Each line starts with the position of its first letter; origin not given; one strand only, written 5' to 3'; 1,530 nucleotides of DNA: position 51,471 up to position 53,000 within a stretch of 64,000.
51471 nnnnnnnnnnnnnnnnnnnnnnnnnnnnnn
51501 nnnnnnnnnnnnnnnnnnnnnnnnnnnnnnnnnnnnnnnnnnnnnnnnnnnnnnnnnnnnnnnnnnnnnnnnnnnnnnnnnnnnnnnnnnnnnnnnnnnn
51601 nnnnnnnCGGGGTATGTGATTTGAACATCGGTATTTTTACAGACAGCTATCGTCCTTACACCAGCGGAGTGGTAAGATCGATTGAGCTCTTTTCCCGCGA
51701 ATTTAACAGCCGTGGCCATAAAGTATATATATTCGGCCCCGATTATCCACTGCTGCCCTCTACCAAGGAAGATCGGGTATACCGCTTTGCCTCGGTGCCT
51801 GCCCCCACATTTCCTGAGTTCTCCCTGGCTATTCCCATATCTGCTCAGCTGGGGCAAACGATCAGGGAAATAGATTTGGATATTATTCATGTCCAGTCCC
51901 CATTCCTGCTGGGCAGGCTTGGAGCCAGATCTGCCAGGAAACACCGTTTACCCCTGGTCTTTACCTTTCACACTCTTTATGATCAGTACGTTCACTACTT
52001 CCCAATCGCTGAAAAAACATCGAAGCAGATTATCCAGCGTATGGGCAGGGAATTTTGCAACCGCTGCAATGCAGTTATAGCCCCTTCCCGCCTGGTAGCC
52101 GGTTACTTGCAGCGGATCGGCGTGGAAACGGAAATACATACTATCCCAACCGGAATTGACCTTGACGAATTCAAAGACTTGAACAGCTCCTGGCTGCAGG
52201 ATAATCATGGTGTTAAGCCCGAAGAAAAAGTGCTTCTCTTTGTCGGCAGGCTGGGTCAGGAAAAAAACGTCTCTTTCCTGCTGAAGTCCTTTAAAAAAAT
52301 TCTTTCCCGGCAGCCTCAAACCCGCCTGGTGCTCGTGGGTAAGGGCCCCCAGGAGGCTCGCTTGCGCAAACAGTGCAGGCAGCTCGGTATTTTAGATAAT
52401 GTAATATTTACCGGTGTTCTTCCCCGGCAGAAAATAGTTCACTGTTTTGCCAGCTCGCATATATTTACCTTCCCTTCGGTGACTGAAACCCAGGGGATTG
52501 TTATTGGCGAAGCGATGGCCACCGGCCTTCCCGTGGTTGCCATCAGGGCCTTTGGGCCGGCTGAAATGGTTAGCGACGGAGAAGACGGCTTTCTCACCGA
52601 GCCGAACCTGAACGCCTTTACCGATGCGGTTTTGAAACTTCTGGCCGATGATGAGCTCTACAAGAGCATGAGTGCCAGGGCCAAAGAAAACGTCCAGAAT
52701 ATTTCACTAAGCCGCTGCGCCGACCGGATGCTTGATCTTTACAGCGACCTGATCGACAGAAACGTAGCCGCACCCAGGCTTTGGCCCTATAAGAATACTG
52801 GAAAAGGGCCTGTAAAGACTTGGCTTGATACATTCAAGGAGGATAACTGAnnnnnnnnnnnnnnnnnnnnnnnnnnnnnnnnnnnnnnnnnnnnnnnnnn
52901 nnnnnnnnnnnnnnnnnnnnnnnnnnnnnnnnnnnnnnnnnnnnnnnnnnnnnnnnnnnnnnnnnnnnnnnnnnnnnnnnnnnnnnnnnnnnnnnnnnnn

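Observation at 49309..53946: Lipoprotein - CapA - GT4 glycosyltransferase - PurM-like gene cluster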

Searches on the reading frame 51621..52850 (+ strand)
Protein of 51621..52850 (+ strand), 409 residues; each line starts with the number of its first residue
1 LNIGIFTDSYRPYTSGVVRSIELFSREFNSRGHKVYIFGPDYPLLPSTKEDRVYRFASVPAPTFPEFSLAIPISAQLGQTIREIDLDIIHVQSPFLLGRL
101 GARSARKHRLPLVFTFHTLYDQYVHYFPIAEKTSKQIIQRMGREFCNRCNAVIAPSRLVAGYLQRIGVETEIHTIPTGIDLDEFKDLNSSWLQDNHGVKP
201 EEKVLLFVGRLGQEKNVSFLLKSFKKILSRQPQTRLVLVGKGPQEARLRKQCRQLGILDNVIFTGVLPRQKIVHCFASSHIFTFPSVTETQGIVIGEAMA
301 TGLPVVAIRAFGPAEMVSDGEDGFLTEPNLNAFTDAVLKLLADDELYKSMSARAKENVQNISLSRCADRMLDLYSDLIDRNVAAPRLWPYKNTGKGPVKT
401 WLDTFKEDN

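Call 4: search_protein_families(library=pfam, proteins=[window:51621-52850:+], max_evalue=0.01)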
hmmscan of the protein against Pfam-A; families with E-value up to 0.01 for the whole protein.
window:51621-52850:+ (409 aa): 7 families
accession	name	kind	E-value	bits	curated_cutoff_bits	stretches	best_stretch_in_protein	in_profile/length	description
PF00534.26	Glycos_transf_1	-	1.1e-43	149.2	26.4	1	195-356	8-171/172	Glycosyl transferases group 1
PF13692.12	Glyco_trans_1_4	-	2e-37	129.1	27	1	202-343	1-142/142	Glycosyl transferases group 1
PF13439.12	Glyco_transf_4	-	2.9e-37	128.7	28.5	1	15-182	2-169/170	Glycosyltransferase Family 4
PF13579.12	Glyco_trans_4_4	-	5.2e-19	69.6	29.7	1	16-178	2-158/158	Glycosyl transferase 4-like domain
PF20706.3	GT4-conflict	-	1.4e-05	24.8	26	1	142-320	140-323/385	Family 4 Glycosyltransferase in conflict systems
PF13524.12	Glyco_trans_1_2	-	0.00024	21.5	25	1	227-359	9-130/144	Glycosyl transferase-like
PF13477.12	Glyco_trans_4_2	-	0.0012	19.5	23.4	1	25-140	17-127/139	Glycosyl transferase 4-like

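Call 5: search_protein_families(library=ncbifam, proteins=[window:51621-52850:+], max_evalue=0.01)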
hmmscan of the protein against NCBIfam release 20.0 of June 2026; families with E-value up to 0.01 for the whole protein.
window:51621-52850:+ (409 aa): 46 families (the best 25 are shown)
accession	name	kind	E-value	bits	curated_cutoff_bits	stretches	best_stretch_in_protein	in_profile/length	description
NF049988.1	MGlcDAGSynMgs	equivalog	1.1e-56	192.9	400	1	1-381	1-391/398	alpha-monoglucosyldiacylglycerol synthase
TIGR03999.1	thiol_BshA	equivalog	1.1e-40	139.8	273.7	1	14-378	13-374/375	N-acetyl-alpha-D-glucosaminyl L-malate synthase BshA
NF053787.1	GlcN_PG_synth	equivalog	6.5e-36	123.9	480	1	44-377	39-359/361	N-acetylglucosaminyl phosphatidylglycerol synthase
TIGR03449.1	mycothiol_MshA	equivalog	2.2e-35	122.4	462.5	1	83-378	100-404/406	D-inositol-3-phosphate glycosyltransferase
TIGR04063.1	stp3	hypoth_equivalog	3e-32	112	442.05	1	60-361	67-378/397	TIGR04063 family PEP-CTERM/XrtA system glycosyltransferase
TIGR03088.1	stp2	hypoth_equivalog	4.7e-30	104.9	409.05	1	136-377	127-373/374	TIGR03088 family PEP-CTERM/XrtA system glycosyltransferase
TIGR04157.1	glyco_rSAM_CFB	subfamily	5.3e-27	94.8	400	1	136-370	155-402/406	TIGR04157 family glycosyltransferase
NF041876.1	EPS_EpsE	equivalog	8.6e-27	94.4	400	1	152-360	166-378/389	exopolysaccharide biosynthesis GT4 family glycosyltransferase EpsE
NF053513.1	Gtran_IagA_BgsA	equivalog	2.3e-26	92.6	460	1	83-377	41-331/333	LTA glycolipid anchor biosynthesis glycosyltransferase, IagA/BgsA family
NF047684.1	TeichurnBiosyTuaC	equivalog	3.6e-25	88.7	550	1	82-378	105-390/391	teichuronic acid biosynthesis protein TuaC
NF038295.1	EPS_HpsP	equivalog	7.8e-24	84.4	550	1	62-378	71-388/388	hormogonium polysaccharide biosynthesis glycosyltransferase HpsP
TIGR02149.1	glgA_Coryne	subfamily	1.3e-23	83.7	302.4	1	105-377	102-390/391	glycogen synthase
TIGR04047.1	MSMEG_0565_glyc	hypoth_equivalog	3.4e-22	79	259.85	1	3-375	2-372/373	MSMEG_0565 family glycosyltransferase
NF012028.0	PRK15484.1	subfamily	5.1e-21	75.2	618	1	147-358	138-358/380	lipopolysaccharide N-acetylglucosaminyltransferase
NF041010.1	glycosy_Agl16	equivalog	2.2e-18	66.3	575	1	133-377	118-351/352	glycosylation protein Agl16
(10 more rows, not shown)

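Call 24: search_solved_structures(query=window:51621-52850:+, max_evalue=1e-10)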
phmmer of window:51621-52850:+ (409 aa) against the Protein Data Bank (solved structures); distinct sequences matched with E-value up to 1e-10: 21.
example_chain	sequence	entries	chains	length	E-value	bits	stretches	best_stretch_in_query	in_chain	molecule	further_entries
5d00_A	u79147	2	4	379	1.3e-25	93.3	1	21-379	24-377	N-acetyl-alpha-D-glucosaminyl L-malate synthase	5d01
2jjm_A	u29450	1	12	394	1.4e-25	93.3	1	15-376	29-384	GLYCOSYL TRANSFERASE, GROUP 1 FAMILY PROTEIN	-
3mbo_A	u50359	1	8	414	1.6e-25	93.1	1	15-376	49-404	Glycosyltransferase, group 1 family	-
6n1x_A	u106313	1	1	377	9.4e-23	84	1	27-352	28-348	Glycosyltransferase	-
6d9t_A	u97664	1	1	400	1.1e-22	83.8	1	27-353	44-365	Glycosyl transferase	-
3c4q_A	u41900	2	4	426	7.7e-22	80.9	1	75-379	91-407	Predicted glycosyltransferases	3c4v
3c48_A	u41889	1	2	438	8.7e-22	80.8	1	75-379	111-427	Predicted glycosyltransferases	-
4n9w_A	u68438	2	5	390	1.9e-18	69.8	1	21-376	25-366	GDP-mannose-dependent alpha-(1-2)-phosphatidylinositol mannosyltransferase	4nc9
2gej_A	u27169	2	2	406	2.2e-18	69.6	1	21-376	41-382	PHOSPHATIDYLINOSITOL MANNOSYLTRANSFERASE (PimA)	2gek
6kih_A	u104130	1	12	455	2.6e-18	69.3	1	94-394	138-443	Tll1590 protein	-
2x6q_A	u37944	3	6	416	3.5e-13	52.4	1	192-376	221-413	TREHALOSE-SYNTHASE TRET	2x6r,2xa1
7qnt_AAA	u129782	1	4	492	3.9e-13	52.3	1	192-358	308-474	TarM(Se)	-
7qd7_AAA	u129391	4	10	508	4.2e-13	52.2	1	192-358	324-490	TarM(Se)_G117R | TarM(Se)_G117R-4RboP | TarM(Se)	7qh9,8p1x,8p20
4xso_B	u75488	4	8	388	1.1e-12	50.8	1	64-344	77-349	Alr3699 protein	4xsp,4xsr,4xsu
2xa2_A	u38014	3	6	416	2.3e-12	49.7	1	192-376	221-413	TREHALOSE-SYNTHASE TRET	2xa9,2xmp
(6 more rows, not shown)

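Call 55: search_protein_families(library=padloc, proteins=[window:51621-52850:+], max_evalue=0.001)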
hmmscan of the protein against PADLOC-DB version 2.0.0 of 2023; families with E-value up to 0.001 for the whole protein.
window:51621-52850:+ (409 aa): 0 families

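Call 61: find_homologous_proteins(query=window:51621-52850:+, max_evalue=1e-30)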
Query window:51621-52850:+ (409 aa): 4419 proteins with E <= 1e-30 among 8000 candidates; the best 120 are listed.
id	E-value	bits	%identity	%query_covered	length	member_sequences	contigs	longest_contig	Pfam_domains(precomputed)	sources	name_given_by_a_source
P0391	3.4e-274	927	100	100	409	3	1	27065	PF00534.27,PF13579.13,PF13439.13,PF20706.4,PF13692.13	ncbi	-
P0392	1.9e-195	667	74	96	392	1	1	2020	PF00534.27,PF13579.13,PF13439.13,PF20706.4,PF13692.13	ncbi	-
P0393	5.2e-184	630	72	94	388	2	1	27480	PF00534.27,PF13579.13,PF13439.13,PF20706.4,PF13692.13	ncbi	-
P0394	6.1e-183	626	71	94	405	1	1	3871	PF00534.27,PF13579.13,PF13439.13,PF13692.13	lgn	-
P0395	2.1e-182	625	70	94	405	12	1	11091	PF00534.27,PF13477.13,PF13579.13,PF13439.13,PF13692.13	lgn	-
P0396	2.4e-182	624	68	96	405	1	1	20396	PF00534.27,PF13579.13,PF13439.13,PF13692.13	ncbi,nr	ncbi:MAG: glycosyltransferase family 4 protein [Bacillota bacterium]|nr:glycosyltransferase family 4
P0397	3.3e-182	624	68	96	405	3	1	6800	PF00534.27,PF13579.13,PF13439.13,PF13692.13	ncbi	ncbi:MAG: glycosyltransferase family 4 protein [Dethiobacteria bacterium]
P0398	3.6e-182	624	70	96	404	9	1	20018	PF00534.27,PF13579.13,PF13439.13,PF20706.4,PF13692.13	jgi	-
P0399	4.4e-182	624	70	94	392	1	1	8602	PF00534.27,PF13579.13,PF13439.13,PF20706.4,PF13692.13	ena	-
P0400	1.0e-181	622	70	94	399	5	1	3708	PF00534.27,PF13579.13,PF13439.13,PF13692.13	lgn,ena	-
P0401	5.1e-181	620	69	94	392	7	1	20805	PF00534.27,PF13579.13,PF13439.13,PF20706.4,PF13692.13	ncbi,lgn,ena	-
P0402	5.8e-181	620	69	94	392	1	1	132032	PF00534.27,PF13579.13,PF13439.13,PF20706.4,PF13692.13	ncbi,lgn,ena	-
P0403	1.3e-180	619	67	100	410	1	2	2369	PF00534.27,PF13477.13,PF13579.13,PF13439.13,PF13692.13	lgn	-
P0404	2.0e-180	618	69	94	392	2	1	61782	PF00534.27,PF13579.13,PF13439.13,PF20706.4,PF13692.13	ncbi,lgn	-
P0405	2.4e-180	618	69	95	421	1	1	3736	PF00534.27,PF13579.13,PF13439.13,PF20706.4,PF13692.13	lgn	-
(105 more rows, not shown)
